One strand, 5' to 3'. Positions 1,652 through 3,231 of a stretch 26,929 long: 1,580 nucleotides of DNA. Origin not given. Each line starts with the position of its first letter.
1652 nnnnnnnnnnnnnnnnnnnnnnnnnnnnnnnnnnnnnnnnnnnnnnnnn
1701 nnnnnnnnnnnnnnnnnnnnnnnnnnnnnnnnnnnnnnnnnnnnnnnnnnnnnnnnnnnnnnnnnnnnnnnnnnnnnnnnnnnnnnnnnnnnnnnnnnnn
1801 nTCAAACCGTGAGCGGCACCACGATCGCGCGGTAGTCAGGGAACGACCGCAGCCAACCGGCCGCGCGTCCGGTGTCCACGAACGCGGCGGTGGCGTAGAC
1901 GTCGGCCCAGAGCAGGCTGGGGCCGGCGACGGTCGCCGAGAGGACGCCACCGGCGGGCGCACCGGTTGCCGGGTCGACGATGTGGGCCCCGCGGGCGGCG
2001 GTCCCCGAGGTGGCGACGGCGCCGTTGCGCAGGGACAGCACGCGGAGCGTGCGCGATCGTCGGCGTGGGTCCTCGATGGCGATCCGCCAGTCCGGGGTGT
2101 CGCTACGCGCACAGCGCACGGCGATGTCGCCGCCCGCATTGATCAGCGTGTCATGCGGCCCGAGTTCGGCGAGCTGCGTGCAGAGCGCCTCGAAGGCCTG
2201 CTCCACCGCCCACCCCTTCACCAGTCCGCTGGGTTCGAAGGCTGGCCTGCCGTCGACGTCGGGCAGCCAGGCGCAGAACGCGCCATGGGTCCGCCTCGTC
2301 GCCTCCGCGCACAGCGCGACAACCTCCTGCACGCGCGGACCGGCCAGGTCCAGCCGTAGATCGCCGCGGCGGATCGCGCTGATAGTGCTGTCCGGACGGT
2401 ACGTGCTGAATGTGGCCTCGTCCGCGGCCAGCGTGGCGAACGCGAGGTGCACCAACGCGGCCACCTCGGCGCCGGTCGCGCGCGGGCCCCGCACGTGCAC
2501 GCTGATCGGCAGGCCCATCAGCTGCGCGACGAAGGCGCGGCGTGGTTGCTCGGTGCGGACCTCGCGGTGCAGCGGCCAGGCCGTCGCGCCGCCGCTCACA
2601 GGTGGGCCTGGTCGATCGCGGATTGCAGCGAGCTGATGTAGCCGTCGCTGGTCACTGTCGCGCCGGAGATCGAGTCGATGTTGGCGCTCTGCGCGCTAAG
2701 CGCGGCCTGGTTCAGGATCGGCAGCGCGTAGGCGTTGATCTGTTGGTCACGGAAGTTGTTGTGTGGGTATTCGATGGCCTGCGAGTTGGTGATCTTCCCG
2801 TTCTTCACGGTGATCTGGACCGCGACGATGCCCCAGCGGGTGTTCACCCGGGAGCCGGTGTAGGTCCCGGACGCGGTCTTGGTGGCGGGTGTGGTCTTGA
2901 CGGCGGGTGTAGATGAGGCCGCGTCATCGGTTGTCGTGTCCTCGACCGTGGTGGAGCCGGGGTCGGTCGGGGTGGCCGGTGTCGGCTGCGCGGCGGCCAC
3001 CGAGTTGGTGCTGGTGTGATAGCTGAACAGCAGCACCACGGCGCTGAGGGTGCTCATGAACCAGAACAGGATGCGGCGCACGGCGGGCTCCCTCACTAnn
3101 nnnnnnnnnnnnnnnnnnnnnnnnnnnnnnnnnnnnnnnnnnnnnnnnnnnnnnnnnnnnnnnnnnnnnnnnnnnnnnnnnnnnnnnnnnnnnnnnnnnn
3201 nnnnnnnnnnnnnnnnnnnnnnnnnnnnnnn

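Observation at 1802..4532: Translationally coupled FRE-like flavocytochrome / FMN-binding protein / ApbE operon (extracytoplasmic flavinylation and electron-transfer module) downstream of an AraC regulator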

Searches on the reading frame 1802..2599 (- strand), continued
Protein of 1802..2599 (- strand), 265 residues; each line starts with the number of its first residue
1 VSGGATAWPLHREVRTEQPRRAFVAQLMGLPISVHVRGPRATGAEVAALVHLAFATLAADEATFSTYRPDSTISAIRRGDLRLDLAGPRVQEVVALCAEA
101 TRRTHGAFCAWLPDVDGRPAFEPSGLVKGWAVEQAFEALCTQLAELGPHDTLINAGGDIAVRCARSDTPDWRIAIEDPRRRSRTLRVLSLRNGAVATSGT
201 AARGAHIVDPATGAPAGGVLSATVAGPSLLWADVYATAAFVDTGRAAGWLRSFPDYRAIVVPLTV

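Call 57: search_solved_structures(query=A2, max_evalue=0.001, show_alignments=4)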
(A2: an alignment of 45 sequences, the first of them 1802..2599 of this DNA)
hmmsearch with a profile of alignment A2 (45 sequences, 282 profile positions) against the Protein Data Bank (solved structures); distinct sequences matched with E-value up to 0.001: 13.
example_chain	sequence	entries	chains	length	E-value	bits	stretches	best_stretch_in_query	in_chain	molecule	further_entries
1vrm_A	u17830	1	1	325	5.7e-19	71.2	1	128-262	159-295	hypothetical protein TM1553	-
3pnd_A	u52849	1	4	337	5.3e-16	61.5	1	143-274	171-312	Thiamine biosynthesis lipoprotein ApbE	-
5mgy_H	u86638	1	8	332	8.5e-16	60.8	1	139-274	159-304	FAD:protein FMN transferase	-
4xgw_A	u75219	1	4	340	8.6e-16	60.8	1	143-274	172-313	FAD:protein FMN transferase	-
2o18_A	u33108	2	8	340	1.4e-15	60.1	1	143-274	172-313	Thiamine biosynthesis lipoprotein apbE | FAD:protein FMN transferase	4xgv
6nxi_A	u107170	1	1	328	3e-15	59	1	130-267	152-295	FAD:protein FMN transferase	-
4xdt_A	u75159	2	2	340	1.2e-14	57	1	141-276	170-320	FAD:protein FMN transferase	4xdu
4xgx_A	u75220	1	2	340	2.3e-14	56.1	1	143-274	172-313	FAD:protein FMN transferase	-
6nxj_A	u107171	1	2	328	1.4e-13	53.5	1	130-267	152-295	FAD:protein FMN transferase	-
4ifu_A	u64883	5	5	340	2e-13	53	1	141-276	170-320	FAD:protein FMN transferase | Thiamine biosynthesis lipoprotein ApbE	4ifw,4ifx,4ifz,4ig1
7mgt_A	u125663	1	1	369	2.8e-13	52.6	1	142-276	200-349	FAD:protein FMN transferase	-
4xdr_A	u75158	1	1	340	3.8e-12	48.8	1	141-276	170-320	FAD:protein FMN transferase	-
7esa_A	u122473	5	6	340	2.1e-07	33.3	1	144-278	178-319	FAD:protein FMN transferase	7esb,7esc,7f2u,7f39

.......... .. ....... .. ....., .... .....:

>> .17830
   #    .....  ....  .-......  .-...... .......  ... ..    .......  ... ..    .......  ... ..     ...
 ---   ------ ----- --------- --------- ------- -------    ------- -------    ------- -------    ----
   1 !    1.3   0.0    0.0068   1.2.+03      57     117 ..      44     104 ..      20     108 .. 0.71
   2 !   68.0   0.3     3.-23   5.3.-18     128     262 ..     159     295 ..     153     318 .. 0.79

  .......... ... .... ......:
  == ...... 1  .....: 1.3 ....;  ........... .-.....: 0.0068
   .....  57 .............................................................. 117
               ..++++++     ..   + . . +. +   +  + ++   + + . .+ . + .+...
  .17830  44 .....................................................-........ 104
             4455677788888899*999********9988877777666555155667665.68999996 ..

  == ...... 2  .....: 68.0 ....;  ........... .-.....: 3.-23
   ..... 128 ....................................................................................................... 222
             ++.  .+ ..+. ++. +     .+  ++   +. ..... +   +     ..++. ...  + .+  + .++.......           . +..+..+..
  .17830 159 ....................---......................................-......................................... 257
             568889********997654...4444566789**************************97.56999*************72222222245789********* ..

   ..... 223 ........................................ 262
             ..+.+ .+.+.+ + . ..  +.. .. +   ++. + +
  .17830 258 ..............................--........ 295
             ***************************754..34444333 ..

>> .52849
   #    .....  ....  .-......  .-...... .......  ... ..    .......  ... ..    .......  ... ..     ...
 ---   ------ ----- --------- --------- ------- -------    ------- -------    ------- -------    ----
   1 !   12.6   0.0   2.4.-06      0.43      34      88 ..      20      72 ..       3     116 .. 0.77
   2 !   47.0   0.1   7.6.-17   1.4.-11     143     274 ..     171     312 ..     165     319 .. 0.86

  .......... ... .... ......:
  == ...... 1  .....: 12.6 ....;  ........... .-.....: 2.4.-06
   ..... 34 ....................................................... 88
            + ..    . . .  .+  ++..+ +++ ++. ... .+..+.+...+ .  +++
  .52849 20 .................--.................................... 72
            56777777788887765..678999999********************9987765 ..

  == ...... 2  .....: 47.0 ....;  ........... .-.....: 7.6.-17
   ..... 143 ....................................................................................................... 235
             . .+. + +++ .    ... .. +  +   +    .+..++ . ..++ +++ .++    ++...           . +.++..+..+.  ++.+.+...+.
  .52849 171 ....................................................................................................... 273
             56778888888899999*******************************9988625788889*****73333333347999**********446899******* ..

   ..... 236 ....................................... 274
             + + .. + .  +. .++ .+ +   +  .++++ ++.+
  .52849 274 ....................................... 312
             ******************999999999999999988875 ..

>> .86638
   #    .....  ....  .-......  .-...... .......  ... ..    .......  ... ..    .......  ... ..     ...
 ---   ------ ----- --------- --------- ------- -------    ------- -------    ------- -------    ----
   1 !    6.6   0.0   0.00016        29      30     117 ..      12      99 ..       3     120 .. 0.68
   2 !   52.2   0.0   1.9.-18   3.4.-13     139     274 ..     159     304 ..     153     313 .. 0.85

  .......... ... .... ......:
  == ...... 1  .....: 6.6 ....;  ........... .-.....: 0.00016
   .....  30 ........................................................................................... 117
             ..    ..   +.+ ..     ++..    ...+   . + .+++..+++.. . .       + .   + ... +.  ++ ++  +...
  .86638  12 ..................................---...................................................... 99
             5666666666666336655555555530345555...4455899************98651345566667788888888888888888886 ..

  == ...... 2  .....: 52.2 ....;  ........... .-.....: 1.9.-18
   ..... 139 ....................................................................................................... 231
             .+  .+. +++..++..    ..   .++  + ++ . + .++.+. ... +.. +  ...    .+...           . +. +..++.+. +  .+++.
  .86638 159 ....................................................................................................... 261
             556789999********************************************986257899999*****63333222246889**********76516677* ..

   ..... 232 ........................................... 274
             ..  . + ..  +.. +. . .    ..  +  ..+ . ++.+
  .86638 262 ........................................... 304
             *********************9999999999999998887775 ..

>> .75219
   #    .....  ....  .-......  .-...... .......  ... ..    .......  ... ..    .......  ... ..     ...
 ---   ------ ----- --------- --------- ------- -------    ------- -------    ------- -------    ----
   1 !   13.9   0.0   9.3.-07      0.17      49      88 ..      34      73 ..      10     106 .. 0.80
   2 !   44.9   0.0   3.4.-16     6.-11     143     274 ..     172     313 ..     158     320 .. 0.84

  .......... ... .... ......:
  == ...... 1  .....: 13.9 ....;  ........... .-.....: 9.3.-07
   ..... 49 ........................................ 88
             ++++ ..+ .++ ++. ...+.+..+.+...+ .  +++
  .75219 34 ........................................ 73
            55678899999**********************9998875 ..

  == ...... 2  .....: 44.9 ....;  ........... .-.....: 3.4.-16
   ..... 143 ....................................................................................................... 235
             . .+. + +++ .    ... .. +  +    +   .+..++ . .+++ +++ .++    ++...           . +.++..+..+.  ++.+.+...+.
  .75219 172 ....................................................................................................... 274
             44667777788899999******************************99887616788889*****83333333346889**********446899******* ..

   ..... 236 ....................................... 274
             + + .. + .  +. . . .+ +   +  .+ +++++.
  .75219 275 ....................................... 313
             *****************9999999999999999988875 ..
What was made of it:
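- On Extracytosolic (lipoprotein) ApbE, E. coli/Vibrio/Listeria type: The MG motif is at residue 28, against about residue 20 of mature Salmonella ApbE (call 57).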

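Call 68: search_protein_representatives(protein=window:1802-2599:-)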
Query: 265 residues. Proteins with E-value up to 0.001 (for the whole library): 10071; up to 1e-10: 1683; up to 1e-30: 140. The best 150 are listed.
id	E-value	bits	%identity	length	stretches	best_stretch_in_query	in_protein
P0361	2.0e-86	305.9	62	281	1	18-260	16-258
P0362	8.7e-79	280.9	58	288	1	15-260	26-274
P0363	1.6e-65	237.4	59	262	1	40-261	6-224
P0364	1.2e-62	228.0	51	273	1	17-261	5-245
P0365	1.7e-62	227.5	52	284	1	18-261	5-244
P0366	8.1e-61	222.0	65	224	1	100-261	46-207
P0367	9.9e-61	221.7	52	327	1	16-247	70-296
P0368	1.2e-59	218.1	50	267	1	15-260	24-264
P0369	2.9e-59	216.9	50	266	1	17-261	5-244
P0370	6.1e-58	212.5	52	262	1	18-261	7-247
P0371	2.7e-57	210.4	53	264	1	16-262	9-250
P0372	1.9e-56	207.7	49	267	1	19-261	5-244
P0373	2.1e-56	207.5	53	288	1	14-261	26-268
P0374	8.5e-55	202.2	46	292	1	13-256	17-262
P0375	2.6e-54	200.7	51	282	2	117-261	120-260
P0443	2.5e-36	141.7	38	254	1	26-261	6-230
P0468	1.3e-33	132.8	38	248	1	38-263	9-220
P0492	2.6e-31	125.3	38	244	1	24-245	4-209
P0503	1.3e-30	123.0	37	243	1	24-262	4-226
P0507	3.7e-30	121.5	35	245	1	27-261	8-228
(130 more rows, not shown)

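Call 77: find_encoding_contigs(protein=P0443, flank=5000, max_places=2)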
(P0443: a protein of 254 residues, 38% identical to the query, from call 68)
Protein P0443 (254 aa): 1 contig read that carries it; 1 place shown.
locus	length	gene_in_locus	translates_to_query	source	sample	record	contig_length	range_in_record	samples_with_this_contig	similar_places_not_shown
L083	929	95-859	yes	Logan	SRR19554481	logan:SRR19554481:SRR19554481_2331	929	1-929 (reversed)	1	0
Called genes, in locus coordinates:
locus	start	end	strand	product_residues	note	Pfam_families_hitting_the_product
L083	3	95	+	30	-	?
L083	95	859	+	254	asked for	PF02424:ApbE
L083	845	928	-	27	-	?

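Call 78: find_encoding_contigs(protein=P0507, flank=5000, max_places=2)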
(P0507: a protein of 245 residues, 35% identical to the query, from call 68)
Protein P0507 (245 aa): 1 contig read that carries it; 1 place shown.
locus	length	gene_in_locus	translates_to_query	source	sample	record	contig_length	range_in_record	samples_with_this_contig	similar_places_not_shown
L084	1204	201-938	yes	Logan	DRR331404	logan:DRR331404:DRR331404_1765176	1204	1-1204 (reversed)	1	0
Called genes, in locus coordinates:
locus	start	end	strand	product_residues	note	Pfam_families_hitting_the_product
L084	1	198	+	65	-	?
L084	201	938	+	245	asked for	PF02424:ApbE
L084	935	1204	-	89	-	?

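Call 81: find_encoding_contigs(protein=P0503, flank=6000, max_places=2)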
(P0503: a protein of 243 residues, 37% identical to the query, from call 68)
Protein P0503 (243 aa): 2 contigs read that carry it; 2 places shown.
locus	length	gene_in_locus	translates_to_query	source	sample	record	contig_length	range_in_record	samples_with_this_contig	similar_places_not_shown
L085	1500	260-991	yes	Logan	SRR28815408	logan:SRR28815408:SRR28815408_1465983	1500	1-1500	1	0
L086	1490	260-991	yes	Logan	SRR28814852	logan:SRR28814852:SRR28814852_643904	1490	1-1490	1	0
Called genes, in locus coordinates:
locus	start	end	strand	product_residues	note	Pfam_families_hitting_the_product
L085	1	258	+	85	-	?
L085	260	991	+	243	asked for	PF02424:ApbE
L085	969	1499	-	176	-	?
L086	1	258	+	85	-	?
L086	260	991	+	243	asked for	PF02424:ApbE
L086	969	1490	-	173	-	?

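Call 82: find_encoding_contigs(protein=P0492, flank=6000, max_places=2)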
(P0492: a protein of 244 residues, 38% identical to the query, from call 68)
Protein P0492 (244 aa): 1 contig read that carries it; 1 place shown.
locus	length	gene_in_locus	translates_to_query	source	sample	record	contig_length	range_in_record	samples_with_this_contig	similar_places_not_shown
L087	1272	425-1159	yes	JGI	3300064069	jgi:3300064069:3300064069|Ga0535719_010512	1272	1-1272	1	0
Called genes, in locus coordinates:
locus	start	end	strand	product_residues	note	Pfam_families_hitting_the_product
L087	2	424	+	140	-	?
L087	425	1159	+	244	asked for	PF02424:ApbE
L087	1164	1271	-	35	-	?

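Call 83: find_encoding_contigs(protein=P0468, flank=6000, max_places=2)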
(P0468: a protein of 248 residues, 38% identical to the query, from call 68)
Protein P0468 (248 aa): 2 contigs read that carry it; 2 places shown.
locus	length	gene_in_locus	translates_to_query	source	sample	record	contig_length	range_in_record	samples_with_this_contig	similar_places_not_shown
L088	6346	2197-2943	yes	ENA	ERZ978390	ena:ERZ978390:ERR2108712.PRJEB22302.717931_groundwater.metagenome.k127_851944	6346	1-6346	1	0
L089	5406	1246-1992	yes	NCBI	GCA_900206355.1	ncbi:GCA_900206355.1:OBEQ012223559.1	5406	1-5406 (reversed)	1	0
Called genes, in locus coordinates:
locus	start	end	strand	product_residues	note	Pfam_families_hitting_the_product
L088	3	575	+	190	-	?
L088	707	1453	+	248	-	PF01061:ABC2_membrane, PF12698:ABC2_membrane_3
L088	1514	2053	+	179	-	PF04205:FMN_bind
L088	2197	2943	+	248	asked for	PF02424:ApbE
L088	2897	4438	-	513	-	PF00175:NAD_binding_1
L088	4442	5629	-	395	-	PF07992:Pyr_redox_2, PF00070:Pyr_redox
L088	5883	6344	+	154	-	?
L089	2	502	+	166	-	?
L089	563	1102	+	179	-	PF04205:FMN_bind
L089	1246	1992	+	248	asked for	PF02424:ApbE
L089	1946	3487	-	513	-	PF00175:NAD_binding_1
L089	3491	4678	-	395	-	PF07992:Pyr_redox_2, PF00070:Pyr_redox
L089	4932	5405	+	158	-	?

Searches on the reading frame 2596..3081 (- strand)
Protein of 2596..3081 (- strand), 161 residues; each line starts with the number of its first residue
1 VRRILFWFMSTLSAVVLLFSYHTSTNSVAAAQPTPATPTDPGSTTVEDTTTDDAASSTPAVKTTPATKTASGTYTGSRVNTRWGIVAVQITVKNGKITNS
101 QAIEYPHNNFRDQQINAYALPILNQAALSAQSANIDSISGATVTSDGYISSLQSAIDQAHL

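Call 27: search_solved_structures(query=window:2596-3081:-, max_evalue=1, show_alignments=3)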
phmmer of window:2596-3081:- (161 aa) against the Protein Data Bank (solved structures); distinct sequences matched with E-value up to 1: 5.
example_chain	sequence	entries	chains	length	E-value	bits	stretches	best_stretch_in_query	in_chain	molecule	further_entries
8p2a_A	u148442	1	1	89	9.5e-20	74.2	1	72-159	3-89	FMN-binding domain-containing protein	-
6upa_B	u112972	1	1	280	0.33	14.1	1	39-119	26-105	Septin-6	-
9d2f_Y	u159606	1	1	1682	0.6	13.3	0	47-110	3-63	Cilia- and flagella-associated protein 43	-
8p2b_A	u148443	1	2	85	0.64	13.2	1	116-159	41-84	Clostridiaceae bacterium FMN4 domain 1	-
2qag_B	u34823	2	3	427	0.74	13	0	39-119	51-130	Septin-6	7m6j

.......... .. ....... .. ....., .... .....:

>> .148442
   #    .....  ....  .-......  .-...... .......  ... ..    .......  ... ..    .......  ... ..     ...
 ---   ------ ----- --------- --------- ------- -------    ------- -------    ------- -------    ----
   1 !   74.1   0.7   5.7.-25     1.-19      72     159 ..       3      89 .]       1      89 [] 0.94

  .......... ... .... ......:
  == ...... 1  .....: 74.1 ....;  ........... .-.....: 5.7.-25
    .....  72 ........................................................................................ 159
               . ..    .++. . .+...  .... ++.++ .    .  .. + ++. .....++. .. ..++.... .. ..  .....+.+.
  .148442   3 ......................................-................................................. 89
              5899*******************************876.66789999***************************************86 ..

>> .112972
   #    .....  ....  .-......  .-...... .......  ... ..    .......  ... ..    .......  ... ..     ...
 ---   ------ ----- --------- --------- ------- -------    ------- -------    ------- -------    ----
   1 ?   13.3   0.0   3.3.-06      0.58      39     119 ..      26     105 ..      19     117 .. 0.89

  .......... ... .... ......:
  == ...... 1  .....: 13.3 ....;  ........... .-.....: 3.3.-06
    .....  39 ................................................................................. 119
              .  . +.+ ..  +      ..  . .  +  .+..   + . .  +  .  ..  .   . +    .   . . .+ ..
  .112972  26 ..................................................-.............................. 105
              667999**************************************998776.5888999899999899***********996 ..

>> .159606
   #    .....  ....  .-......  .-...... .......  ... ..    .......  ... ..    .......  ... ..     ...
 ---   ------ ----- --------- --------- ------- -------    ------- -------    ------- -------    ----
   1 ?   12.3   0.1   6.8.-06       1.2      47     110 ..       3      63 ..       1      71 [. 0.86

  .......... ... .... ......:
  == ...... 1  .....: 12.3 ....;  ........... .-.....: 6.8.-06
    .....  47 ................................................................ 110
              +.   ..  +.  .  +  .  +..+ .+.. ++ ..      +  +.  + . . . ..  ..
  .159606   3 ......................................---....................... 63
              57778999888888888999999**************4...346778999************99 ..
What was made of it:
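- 2596..3081 (-): Gene for the membrane-anchored FMN_bind protein (161 aa). It has MRR plus a conserved TM helix ending FSYHTS (residues 2-24), a hypervariable Thr/Pro/Ala/Ser linker (about 25-70) and an FMN_bind domain (72-161). PDB 8P2A, the SaFMN3-D2 domain, matches at E 9.5e-20 (call 27).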

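Call 36: find_homologous_proteins(query=window:2596-3081:-)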
Query window:2596-3081:- (161 aa): 7050 proteins with E <= 0.001 among 7201 candidates; the best 120 are listed.
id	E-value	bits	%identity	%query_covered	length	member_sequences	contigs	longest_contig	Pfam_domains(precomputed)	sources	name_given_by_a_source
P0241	2.8e-95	334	99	100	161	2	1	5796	PF04205.20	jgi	jgi:uncharacterized protein with FMN-binding domain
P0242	6.4e-92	323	96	100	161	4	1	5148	PF04205.20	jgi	jgi:uncharacterized protein with FMN-binding domain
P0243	2.1e-90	318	95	100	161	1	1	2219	PF04205.20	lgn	-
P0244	3.0e-73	262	81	100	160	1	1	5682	PF04205.20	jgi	jgi:uncharacterized protein with FMN-binding domain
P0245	1.2e-66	241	76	100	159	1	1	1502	PF04205.20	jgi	jgi:uncharacterized protein with FMN-binding domain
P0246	8.8e-66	238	75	100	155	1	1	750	PF04205.20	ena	-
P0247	6.0e-65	235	75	100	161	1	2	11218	PF04205.20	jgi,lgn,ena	-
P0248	6.5e-65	235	73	100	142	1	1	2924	PF04205.20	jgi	jgi:uncharacterized protein with FMN-binding domain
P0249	9.4e-65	235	74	100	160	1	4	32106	PF04205.20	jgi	jgi:uncharacterized protein with FMN-binding domain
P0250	2.2e-64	233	74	100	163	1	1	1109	PF04205.20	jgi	jgi:uncharacterized protein with FMN-binding domain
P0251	4.6e-64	232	74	100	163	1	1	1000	PF04205.20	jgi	jgi:uncharacterized protein with FMN-binding domain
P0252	1.5e-63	231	75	100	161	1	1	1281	PF04205.20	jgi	jgi:uncharacterized protein with FMN-binding domain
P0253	7.4e-63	229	72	100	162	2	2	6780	PF04205.20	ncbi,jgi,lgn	ncbi:MAG TPA: FMN-binding protein [Sporichthyaceae bacterium]|jgi:uncharacterized protein with FMN-b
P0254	7.5e-63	229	75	100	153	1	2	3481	PF04205.20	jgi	jgi:uncharacterized protein with FMN-binding domain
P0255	9.7e-63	228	74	100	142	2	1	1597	PF04205.20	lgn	-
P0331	2.1e-44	169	54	100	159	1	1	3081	PF04205.20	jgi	jgi:uncharacterized protein with FMN-binding domain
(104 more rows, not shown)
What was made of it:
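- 2596..3081 (-): Homologs of 161 aa at 99% identity (call 36).
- Checked: GTG 3081 matches 161-aa database homologs at 99% identity (call 36).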

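Call 55: find_encoding_contigs(protein=P0241, flank=6000, max_places=3)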
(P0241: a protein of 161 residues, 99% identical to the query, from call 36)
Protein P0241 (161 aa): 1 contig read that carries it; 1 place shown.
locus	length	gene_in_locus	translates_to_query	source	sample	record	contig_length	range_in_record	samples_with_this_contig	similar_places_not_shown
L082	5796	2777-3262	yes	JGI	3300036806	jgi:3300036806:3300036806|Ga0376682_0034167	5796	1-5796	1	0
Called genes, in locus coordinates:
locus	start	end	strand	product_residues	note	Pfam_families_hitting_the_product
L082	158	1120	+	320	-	PF12833:HTH_18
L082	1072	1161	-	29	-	-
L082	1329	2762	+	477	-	PF01794:Ferric_reduct, PF00175:NAD_binding_1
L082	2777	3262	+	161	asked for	PF04205:FMN_bind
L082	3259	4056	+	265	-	PF02424:ApbE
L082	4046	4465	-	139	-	PF12680:SnoaL_2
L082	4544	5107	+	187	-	PF01551:Peptidase_M23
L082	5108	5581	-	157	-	-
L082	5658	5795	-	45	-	?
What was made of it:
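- The same arrangement appears in a 99%-identical metagenomic contig (call 55).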
